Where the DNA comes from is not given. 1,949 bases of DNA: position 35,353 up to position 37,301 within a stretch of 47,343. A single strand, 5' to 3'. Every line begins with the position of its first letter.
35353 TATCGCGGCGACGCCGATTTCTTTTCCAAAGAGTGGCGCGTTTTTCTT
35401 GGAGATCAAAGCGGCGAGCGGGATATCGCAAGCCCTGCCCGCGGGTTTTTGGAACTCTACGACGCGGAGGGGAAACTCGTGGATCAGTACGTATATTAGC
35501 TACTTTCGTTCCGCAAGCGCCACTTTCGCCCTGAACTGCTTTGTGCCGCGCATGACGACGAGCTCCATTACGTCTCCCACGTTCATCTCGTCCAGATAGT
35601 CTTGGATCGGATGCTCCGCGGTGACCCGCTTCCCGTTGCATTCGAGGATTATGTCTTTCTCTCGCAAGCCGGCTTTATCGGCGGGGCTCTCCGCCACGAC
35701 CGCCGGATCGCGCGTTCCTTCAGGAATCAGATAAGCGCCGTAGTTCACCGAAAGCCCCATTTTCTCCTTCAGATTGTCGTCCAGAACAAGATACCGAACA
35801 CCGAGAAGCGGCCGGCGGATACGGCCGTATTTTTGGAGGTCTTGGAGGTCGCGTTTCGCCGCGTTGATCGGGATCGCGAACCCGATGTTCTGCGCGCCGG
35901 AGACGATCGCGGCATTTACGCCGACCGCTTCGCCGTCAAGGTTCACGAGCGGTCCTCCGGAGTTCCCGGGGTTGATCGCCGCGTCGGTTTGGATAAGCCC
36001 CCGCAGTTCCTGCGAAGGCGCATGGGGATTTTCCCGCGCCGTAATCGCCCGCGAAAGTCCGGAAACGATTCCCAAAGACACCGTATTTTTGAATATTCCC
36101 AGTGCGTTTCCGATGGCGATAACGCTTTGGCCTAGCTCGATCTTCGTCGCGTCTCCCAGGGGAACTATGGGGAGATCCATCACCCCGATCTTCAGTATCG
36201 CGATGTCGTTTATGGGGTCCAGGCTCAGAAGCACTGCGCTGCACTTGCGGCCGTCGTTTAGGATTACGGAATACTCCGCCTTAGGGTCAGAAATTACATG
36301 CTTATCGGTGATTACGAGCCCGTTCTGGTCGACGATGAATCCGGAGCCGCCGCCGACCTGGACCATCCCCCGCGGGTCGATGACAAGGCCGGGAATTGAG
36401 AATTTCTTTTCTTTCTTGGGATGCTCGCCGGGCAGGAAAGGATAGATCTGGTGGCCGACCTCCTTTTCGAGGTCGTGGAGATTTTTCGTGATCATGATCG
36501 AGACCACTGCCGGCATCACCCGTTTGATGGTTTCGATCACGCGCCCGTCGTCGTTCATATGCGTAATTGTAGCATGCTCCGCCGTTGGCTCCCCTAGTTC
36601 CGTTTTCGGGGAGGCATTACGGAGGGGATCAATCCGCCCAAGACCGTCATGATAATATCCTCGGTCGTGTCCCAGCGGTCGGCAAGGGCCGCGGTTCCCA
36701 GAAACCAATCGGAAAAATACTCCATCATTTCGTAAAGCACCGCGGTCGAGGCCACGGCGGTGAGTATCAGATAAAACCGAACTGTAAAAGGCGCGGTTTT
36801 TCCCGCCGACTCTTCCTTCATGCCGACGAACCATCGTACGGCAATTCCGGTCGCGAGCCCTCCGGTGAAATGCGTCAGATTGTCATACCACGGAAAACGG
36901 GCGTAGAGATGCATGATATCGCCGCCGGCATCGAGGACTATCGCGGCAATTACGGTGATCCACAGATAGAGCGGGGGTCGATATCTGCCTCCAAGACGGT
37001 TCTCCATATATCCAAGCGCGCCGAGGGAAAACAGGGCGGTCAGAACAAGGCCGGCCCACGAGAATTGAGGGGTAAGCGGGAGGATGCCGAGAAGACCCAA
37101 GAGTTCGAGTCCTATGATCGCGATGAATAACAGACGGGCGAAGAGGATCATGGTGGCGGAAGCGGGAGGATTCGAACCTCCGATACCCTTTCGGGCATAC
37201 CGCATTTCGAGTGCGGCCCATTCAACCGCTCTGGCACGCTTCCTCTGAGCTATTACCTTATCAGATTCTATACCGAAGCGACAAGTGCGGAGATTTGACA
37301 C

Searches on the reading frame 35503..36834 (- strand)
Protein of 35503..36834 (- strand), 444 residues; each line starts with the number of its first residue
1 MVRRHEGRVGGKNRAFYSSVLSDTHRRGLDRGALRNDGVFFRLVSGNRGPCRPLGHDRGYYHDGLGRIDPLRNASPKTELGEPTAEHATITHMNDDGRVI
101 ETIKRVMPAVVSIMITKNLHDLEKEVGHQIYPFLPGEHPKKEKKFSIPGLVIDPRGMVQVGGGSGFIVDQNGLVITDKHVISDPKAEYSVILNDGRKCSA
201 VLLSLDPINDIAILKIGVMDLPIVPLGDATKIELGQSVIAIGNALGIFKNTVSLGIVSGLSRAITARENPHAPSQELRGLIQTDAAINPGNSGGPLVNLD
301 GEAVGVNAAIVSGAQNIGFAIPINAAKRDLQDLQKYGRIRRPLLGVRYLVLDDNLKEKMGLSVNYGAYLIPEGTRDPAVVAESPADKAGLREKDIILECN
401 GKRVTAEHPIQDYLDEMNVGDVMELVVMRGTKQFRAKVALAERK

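Call 12: search_protein_families(library=pfam, proteins=[window:35503-36834:-], max_evalue=0.01)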
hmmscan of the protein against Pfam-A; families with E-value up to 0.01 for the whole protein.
window:35503-36834:- (444 aa): 6 families
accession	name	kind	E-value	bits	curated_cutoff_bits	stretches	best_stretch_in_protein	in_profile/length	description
PF13365.12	Trypsin_2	-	5.3e-31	108.7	27.6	1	163-306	1-144/144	Trypsin-like peptidase domain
PF00089.32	Trypsin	-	5.4e-14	53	20.6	1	158-326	18-216/220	Trypsin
PF17820.7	PDZ_6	-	1.6e-08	34.6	27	1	378-427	4-52/54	PDZ domain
PF13180.12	PDZ_2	-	6.1e-08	33.3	27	1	379-439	19-79/80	PDZ domain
PF10459.15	Peptidase_S46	-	0.002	17.3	22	0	284-308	627-651/698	Peptidase S46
PF00595.29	PDZ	-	0.0054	17.5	23.2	0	379-405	32-58/81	PDZ domain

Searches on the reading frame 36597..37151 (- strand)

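Call 12: search_protein_families(library=pfam, proteins=[window:36597-37151:-], max_evalue=0.01)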
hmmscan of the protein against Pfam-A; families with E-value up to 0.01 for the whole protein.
window:36597-37151:- (185 aa): 1 family
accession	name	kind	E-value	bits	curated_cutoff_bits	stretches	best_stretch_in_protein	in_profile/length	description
PF09997.14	DUF2238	-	1.9e-05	25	26.4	1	88-168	58-139/140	Predicted membrane protein (DUF2238)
